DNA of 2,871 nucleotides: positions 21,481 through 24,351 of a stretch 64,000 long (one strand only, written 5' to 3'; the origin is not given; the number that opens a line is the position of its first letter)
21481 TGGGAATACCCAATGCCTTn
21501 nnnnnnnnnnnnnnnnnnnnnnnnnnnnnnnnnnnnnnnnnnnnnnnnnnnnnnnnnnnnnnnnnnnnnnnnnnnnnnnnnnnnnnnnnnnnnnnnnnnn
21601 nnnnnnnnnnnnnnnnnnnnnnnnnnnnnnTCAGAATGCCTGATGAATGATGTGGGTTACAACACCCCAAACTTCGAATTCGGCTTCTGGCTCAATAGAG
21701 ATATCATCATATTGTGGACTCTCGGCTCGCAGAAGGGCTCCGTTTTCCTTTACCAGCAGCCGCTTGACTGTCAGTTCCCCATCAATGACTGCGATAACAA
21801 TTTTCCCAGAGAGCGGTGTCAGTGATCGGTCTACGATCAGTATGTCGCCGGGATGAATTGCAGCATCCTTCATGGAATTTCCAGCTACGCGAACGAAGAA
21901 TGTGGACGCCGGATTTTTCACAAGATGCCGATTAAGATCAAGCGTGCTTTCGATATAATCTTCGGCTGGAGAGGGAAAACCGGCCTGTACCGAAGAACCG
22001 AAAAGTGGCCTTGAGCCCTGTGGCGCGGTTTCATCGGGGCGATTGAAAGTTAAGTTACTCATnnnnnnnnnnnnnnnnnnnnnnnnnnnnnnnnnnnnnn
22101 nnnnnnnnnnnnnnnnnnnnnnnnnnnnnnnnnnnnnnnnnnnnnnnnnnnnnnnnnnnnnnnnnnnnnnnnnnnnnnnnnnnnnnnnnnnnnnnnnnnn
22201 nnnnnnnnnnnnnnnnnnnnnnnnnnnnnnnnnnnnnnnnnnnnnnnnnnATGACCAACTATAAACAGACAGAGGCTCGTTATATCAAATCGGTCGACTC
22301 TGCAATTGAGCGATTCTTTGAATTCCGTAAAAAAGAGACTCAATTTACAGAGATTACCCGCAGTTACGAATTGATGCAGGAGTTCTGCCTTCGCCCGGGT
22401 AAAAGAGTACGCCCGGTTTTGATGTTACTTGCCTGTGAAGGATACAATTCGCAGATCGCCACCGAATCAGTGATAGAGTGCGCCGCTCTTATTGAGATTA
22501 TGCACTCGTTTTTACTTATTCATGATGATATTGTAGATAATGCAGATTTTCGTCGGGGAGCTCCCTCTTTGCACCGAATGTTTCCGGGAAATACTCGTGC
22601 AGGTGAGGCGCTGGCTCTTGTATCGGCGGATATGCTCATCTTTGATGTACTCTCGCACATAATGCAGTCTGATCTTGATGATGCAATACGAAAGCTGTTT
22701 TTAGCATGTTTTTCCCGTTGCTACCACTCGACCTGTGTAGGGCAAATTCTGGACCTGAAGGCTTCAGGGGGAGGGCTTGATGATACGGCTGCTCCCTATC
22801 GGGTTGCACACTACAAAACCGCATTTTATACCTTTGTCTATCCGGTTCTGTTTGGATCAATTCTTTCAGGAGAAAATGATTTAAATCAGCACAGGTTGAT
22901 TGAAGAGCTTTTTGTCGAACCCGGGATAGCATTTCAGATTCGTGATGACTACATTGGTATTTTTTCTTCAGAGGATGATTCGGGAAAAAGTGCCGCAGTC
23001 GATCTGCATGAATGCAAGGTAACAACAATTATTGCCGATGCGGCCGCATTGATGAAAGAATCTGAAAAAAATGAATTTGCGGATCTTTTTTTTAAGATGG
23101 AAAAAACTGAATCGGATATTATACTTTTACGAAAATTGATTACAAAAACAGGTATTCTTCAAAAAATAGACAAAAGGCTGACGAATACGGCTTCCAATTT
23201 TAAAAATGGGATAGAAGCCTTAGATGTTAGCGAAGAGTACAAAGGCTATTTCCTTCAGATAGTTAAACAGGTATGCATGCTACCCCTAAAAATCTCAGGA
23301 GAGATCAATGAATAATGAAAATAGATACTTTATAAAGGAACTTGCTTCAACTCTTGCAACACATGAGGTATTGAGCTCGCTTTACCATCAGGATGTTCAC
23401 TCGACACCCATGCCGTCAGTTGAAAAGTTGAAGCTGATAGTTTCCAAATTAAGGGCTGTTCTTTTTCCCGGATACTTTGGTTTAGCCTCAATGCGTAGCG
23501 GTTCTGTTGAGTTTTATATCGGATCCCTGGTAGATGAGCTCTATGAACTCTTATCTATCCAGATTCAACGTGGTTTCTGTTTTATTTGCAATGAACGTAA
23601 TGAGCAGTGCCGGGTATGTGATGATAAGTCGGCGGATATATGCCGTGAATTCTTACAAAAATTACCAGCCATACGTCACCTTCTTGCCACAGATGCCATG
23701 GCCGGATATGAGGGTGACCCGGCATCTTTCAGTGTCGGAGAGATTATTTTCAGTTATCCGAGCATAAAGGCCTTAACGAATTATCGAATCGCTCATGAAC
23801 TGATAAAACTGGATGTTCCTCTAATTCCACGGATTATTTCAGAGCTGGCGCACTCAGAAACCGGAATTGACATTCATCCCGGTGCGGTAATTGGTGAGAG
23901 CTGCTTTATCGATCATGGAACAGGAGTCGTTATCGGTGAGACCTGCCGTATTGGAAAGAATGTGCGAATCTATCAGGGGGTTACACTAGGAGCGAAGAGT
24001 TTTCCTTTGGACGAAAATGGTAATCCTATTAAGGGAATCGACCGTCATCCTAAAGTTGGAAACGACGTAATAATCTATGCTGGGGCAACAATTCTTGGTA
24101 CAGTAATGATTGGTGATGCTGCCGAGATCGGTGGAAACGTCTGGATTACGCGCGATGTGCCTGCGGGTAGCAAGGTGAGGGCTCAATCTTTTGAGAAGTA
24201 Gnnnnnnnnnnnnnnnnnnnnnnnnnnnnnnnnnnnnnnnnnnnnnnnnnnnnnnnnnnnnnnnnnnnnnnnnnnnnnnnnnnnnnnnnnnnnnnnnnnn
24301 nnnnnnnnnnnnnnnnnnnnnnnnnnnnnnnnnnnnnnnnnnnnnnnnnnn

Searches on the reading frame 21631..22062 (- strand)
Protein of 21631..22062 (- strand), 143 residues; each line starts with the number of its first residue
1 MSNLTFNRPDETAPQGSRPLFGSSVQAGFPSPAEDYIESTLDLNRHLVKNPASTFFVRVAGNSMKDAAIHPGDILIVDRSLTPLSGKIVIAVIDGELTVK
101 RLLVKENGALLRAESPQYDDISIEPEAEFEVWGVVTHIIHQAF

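Call 52: search_protein_families(library=pfam, proteins=[window:21631-22062:-], max_evalue=0.00001)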
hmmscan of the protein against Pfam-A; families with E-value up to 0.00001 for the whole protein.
window:21631-22062:- (143 aa): 1 family
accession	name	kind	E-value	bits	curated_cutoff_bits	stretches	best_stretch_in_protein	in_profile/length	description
PF00717.28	Peptidase_S24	-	2.7e-30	104.9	23.3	1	19-135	1-115/116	Peptidase S24-like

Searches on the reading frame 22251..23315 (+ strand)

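Call 52: search_protein_families(library=pfam, proteins=[window:22251-23315:+], max_evalue=0.00001)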
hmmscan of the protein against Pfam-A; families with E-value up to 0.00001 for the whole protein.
window:22251-23315:+ (354 aa): 1 family
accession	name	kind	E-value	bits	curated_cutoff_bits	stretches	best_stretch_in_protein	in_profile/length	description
PF00348.22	polyprenyl_synt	-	3.5e-49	167.7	27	1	39-289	5-243/251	Polyprenyl synthetase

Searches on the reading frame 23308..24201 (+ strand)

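Call 52: search_protein_families(library=pfam, proteins=[window:23308-24201:+], max_evalue=0.00001)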
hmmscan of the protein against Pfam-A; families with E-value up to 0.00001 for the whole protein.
window:23308-24201:+ (297 aa): 1 family
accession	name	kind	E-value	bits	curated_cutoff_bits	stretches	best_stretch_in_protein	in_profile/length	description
PF00132.30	Hexapep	-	7.8e-14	51.1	27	2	247-282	1-36/36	Bacterial transferase hexapeptide (six repeats)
